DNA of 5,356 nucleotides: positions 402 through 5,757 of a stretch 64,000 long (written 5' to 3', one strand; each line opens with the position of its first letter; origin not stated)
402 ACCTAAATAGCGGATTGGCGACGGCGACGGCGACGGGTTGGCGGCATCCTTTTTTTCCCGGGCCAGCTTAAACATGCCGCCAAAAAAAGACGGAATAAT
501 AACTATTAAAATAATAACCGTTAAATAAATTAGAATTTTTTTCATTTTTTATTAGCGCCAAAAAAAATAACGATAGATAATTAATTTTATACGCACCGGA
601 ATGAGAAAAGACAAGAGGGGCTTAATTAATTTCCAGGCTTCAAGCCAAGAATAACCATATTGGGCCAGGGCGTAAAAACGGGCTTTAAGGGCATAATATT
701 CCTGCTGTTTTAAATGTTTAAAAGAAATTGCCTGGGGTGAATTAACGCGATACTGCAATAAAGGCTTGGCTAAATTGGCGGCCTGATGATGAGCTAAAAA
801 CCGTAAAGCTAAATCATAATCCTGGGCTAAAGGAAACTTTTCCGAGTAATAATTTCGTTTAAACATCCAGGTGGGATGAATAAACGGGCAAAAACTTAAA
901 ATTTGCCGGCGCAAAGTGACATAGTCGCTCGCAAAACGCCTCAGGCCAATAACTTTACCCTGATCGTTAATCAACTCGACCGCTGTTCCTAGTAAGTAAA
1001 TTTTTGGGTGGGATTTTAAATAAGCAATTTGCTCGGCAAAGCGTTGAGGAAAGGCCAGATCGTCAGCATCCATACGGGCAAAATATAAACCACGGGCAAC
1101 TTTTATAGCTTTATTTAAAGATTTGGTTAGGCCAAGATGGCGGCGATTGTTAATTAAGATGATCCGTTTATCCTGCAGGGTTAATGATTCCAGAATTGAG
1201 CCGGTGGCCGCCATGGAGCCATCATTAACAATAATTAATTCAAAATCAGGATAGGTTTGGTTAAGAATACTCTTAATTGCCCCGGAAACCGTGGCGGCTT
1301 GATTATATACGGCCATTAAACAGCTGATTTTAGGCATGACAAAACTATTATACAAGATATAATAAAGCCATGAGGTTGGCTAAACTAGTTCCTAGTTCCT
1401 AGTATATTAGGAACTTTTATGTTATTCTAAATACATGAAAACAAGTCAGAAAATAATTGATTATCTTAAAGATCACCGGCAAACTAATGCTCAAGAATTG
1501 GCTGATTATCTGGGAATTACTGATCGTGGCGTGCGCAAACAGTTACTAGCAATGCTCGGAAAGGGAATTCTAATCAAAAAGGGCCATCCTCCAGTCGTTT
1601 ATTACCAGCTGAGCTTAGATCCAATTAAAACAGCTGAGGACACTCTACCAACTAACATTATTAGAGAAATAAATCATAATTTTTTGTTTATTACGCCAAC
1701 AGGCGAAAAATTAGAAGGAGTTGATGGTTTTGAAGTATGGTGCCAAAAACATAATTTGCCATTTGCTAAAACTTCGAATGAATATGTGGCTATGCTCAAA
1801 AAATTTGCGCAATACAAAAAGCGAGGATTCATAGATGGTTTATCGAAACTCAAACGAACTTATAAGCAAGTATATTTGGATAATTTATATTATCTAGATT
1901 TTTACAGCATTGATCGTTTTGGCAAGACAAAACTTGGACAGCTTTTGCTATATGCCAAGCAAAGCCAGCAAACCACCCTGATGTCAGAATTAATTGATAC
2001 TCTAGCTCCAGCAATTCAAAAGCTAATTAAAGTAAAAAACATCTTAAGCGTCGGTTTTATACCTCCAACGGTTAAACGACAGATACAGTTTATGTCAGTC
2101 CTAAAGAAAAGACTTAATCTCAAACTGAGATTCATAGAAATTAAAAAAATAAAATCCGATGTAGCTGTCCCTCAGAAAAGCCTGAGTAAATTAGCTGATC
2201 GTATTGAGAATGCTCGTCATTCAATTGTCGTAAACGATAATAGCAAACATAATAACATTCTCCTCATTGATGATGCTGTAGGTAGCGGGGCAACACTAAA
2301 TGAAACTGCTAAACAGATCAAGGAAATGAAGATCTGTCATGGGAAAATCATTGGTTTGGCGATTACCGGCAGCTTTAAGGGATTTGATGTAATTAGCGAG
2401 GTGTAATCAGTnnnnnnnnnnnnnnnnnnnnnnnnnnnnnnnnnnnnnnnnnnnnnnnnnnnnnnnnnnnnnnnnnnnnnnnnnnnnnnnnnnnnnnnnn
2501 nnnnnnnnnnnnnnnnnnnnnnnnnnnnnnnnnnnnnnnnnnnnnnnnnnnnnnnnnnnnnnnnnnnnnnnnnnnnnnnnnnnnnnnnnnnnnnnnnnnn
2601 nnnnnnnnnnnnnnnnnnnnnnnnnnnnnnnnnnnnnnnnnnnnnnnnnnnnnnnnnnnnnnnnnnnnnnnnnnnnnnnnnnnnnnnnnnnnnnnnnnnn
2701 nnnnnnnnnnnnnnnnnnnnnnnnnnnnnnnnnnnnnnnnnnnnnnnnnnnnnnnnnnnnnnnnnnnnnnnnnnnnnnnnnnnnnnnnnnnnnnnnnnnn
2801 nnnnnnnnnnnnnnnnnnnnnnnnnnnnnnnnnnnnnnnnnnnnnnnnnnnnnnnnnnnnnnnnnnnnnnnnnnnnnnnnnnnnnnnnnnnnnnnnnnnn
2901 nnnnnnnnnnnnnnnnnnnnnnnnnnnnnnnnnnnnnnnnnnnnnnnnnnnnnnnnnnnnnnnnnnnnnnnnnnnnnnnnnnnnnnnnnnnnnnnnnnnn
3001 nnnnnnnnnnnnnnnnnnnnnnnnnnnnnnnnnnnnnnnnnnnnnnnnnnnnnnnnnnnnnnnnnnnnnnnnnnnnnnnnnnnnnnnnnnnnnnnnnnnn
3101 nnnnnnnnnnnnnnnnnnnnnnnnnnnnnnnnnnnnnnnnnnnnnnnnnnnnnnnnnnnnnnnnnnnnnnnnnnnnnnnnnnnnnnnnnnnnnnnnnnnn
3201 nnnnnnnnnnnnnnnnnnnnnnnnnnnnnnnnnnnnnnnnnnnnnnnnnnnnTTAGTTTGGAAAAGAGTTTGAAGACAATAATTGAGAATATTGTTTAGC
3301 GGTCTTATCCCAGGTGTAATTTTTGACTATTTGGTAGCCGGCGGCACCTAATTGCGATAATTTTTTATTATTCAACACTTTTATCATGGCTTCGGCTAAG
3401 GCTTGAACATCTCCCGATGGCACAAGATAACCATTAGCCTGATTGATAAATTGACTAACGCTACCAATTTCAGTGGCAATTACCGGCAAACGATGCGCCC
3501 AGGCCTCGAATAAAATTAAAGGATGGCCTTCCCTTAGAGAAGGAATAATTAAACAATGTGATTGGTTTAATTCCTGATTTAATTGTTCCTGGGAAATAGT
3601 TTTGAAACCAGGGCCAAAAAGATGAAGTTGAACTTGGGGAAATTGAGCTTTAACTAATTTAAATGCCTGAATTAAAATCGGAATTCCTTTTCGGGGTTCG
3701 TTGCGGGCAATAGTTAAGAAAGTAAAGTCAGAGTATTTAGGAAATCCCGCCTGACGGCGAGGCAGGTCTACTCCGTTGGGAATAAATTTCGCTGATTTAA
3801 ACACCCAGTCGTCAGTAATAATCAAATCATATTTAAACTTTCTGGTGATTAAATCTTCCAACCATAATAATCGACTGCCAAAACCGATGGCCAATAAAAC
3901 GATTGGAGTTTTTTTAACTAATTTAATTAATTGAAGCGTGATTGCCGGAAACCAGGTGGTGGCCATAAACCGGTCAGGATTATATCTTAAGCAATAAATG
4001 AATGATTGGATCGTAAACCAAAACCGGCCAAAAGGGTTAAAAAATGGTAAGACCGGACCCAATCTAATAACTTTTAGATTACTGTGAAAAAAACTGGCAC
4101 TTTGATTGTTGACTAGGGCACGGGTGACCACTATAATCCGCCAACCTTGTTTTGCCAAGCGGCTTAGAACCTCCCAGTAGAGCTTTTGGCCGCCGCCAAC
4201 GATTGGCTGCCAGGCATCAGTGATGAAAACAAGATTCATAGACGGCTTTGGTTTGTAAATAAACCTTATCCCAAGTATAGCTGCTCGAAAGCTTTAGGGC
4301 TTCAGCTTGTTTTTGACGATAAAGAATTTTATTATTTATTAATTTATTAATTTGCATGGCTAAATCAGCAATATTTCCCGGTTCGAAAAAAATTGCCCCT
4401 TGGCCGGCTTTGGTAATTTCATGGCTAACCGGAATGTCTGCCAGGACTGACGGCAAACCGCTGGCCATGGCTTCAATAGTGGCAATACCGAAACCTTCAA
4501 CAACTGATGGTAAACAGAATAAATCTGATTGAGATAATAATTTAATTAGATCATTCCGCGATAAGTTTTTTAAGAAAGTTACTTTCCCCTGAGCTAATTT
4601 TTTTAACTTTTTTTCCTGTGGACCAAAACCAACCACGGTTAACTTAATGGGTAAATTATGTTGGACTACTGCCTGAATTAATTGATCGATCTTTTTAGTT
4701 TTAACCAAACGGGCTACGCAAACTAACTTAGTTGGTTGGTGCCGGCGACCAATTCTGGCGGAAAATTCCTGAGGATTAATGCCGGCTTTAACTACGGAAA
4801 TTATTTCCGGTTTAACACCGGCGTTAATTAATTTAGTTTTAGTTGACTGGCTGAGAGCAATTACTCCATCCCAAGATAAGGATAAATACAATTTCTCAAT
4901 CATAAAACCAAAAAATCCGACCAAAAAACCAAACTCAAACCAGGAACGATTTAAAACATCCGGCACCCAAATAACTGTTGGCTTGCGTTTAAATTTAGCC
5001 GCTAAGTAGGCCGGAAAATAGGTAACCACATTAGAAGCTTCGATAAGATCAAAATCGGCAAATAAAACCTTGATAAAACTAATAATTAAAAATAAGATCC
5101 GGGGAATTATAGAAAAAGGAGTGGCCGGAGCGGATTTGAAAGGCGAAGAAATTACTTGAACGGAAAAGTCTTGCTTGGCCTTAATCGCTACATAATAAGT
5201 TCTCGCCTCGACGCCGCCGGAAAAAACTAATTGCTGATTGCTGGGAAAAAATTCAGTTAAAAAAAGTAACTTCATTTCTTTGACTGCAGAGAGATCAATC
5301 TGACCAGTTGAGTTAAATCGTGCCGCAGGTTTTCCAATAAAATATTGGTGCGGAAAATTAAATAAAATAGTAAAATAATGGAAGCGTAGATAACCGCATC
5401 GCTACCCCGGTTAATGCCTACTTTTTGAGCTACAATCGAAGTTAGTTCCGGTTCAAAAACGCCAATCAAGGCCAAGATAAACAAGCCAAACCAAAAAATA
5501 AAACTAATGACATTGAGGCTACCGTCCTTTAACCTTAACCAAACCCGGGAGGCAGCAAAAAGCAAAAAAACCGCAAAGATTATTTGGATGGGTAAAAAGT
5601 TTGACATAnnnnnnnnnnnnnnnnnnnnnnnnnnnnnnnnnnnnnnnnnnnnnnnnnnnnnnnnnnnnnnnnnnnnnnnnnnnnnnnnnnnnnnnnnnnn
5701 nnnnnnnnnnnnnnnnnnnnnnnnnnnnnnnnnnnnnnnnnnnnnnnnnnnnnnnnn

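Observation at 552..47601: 47-kb glycosylation super-island dominated by GT-C enzymes but lacking canonical polymerisation and initiation genes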

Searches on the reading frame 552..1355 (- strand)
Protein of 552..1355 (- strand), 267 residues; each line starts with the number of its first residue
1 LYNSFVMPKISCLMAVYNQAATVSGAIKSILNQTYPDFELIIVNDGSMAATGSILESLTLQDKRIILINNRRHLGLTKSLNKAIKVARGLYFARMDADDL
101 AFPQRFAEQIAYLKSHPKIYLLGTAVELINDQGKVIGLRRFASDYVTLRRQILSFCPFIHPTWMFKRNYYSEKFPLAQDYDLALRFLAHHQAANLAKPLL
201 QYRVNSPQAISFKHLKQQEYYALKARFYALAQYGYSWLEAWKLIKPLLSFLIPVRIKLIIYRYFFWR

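Call 4: search_protein_families(library=pfam, proteins=[window:552-1355:-], max_evalue=0.01)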
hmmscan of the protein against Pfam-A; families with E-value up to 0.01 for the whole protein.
window:552-1355:- (267 aa): 3 families
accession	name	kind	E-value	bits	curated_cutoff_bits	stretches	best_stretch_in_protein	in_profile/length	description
PF00535.33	Glycos_transf_2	-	1.8e-28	100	23.3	1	11-134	1-124/168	Glycosyl transferase family 2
PF13641.12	Glyco_tranf_2_3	-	6.4e-09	36.6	27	1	9-132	2-129/230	Glycosyltransferase like family 2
PF10111.15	Glyco_tranf_2_2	-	4.4e-07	30.1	27.3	1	15-135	5-133/276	Glycosyltransferase like family 2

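Call 25: search_protein_families(library=ncbifam, proteins=[window:552-1355:-], max_evalue=0.00001)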
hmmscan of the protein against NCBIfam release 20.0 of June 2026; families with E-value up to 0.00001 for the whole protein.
window:552-1355:- (267 aa): 11 families
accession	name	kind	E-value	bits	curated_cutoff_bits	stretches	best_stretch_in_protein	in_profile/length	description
NF053739.1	GlytfEpsEBac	equivalog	1e-33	116.5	450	1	8-216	1-215/265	glycosyltransferase EpsE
NF047683.1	TeichurnBiosyTuaG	equivalog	4.6e-22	78.9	400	1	7-147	5-144/252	teichuronic acid biosynthesis protein TuaG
TIGR03937.1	PgaC_IcaA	equivalog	3.3e-19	69.1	422.3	1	7-118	44-155/407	poly-beta-1,6-N-acetyl-D-glucosamine synthase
NF007453.0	PRK10018.1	equivalog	7.1e-16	58.7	382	1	8-189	6-192/280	colanic acid biosynthesis glycosyltransferase WcaA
TIGR04017.1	WcaA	equivalog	6.9e-15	55.4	495.75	1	8-189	5-191/279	colanic acid biosynthesis glycosyltransferase WcaA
NF007482.0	PRK10073.1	equivalog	1.4e-14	53.8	423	1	7-107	5-104/334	glycosyltransferase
NF050050.1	ProtGlycPglI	equivalog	4e-13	49.4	500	1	7-105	1-100/306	GalNAc(5)-diNAcBac-PP-undecaprenol beta-1,3-glucosyltransferase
TIGR03111.1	glyc2_xrt_Gpos1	hypoth_equivalog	5e-10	38.7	363.95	1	7-126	48-169/439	TIGR03111 family XrtG-associated glycosyltransferase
NF041394.1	GtaseAglG_Halo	equivalog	8.5e-10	38.4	440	1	20-116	15-110/304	glucosyl-dolichyl phosphate glucuronosyltransferase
NF041875.1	EPS_EpsD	equivalog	9.8e-10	38.3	370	1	10-124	1-115/325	exopolysaccharide biosynthesis glycosyltransferase EpsD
NF047588.1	GlcsyltransPgfSStrep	equivalog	5.1e-06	25.9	500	1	9-106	2-102/308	glycosyltransferase PgfS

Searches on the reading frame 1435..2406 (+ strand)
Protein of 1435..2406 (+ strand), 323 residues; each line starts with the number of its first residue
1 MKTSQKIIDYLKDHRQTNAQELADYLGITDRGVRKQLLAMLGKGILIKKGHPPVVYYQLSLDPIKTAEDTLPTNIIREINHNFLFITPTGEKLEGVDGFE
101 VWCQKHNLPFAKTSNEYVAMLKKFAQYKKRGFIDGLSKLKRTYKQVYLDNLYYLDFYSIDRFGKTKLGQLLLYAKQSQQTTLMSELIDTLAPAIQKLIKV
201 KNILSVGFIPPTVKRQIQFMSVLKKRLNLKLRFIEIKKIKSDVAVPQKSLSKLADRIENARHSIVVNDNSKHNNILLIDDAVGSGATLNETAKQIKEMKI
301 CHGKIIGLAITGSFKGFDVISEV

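Call 4: search_protein_families(library=pfam, proteins=[window:1435-2406:+], max_evalue=0.01)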
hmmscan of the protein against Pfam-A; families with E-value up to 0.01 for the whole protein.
window:1435-2406:+ (323 aa): 4 families
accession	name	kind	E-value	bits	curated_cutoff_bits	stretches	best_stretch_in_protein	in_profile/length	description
PF08279.18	HTH_11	-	6.2e-05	23.2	25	1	5-47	3-46/55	HTH domain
PF08220.18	HTH_DeoR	-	0.00011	22.3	21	1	5-51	3-48/57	DeoR-like helix-turn-helix domain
PF24390.1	PRTase-CE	-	0.00013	22.4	27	1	201-319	63-154/253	PRTase-CE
PF00156.33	Pribosyltran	-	0.00022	21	26.3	1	218-309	42-121/158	Phosphoribosyl transferase domain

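Call 58: search_protein_families(library=ncbifam, proteins=[window:1435-2406:+], max_evalue=1e-8)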
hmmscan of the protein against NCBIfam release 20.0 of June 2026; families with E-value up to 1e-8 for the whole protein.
window:1435-2406:+ (323 aa): 0 families

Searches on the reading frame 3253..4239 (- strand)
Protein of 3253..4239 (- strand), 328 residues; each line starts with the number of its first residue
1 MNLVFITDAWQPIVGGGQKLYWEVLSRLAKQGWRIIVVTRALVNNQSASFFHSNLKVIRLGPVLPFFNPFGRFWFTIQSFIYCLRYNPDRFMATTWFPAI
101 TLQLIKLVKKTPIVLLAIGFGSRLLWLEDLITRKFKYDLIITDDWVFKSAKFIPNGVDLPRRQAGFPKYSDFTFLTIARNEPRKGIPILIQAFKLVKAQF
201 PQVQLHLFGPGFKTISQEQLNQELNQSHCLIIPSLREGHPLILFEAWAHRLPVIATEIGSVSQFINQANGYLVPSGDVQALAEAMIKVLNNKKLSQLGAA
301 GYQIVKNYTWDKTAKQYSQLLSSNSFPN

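Call 4: search_protein_families(library=pfam, proteins=[window:3253-4239:-], max_evalue=0.01)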
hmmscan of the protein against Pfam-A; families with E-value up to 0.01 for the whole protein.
window:3253-4239:- (328 aa): 5 families
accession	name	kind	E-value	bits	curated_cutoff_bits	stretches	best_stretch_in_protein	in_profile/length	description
PF00534.26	Glycos_transf_1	-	4.4e-23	82.1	26.4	2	214-296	80-164/172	Glycosyl transferases group 1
PF13692.12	Glyco_trans_1_4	-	3.8e-22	79.5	27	1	173-291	3-142/142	Glycosyl transferases group 1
PF20706.3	GT4-conflict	-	8.6e-09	35.3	26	1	216-315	271-383/385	Family 4 Glycosyltransferase in conflict systems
PF13439.12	Glyco_transf_4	-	9.9e-05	22.9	28.5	1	14-114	1-100/170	Glycosyltransferase Family 4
PF13524.12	Glyco_trans_1_2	-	0.00023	21.6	25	1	196-317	9-142/144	Glycosyl transferase-like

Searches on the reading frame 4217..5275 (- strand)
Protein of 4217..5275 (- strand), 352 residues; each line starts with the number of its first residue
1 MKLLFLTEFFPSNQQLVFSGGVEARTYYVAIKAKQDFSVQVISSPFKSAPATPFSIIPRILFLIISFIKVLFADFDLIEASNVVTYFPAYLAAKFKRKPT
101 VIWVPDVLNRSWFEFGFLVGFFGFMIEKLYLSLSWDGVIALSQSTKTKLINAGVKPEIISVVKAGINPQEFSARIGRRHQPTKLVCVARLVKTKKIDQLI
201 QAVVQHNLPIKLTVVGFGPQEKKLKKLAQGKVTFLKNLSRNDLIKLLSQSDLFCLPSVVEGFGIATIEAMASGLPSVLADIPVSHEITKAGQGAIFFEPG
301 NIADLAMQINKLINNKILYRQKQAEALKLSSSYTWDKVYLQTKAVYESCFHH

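Call 4: search_protein_families(library=pfam, proteins=[window:4217-5275:-], max_evalue=0.01)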
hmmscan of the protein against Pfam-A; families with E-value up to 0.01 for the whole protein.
window:4217-5275:- (352 aa): 4 families
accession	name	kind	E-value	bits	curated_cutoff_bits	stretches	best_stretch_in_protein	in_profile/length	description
PF00534.26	Glycos_transf_1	-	8.1e-34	117.1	26.4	1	171-321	5-164/172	Glycosyl transferases group 1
PF13692.12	Glyco_trans_1_4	-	5.4e-27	95.2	27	1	183-315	3-142/142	Glycosyl transferases group 1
PF20706.3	GT4-conflict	-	1.7e-08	34.3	26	1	158-278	173-310/385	Family 4 Glycosyltransferase in conflict systems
PF13439.12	Glyco_transf_4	-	8.2e-08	32.9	28.5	1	40-169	23-169/170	Glycosyltransferase Family 4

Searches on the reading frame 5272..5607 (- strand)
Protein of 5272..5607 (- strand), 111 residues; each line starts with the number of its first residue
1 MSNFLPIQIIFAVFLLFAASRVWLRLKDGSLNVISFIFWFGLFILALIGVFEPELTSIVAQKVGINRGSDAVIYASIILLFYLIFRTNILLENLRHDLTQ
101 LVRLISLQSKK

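Call 52: search_protein_families(library=pfam, proteins=[window:5272-5607:-], max_evalue=1)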
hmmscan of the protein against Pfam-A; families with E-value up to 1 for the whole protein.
window:5272-5607:- (111 aa): 1 family
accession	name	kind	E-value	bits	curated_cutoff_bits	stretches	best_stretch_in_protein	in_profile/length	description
PF10066.14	DUF2304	-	4.6e-18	65.9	25.5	1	7-110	2-105/106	Uncharacterized conserved protein (DUF2304)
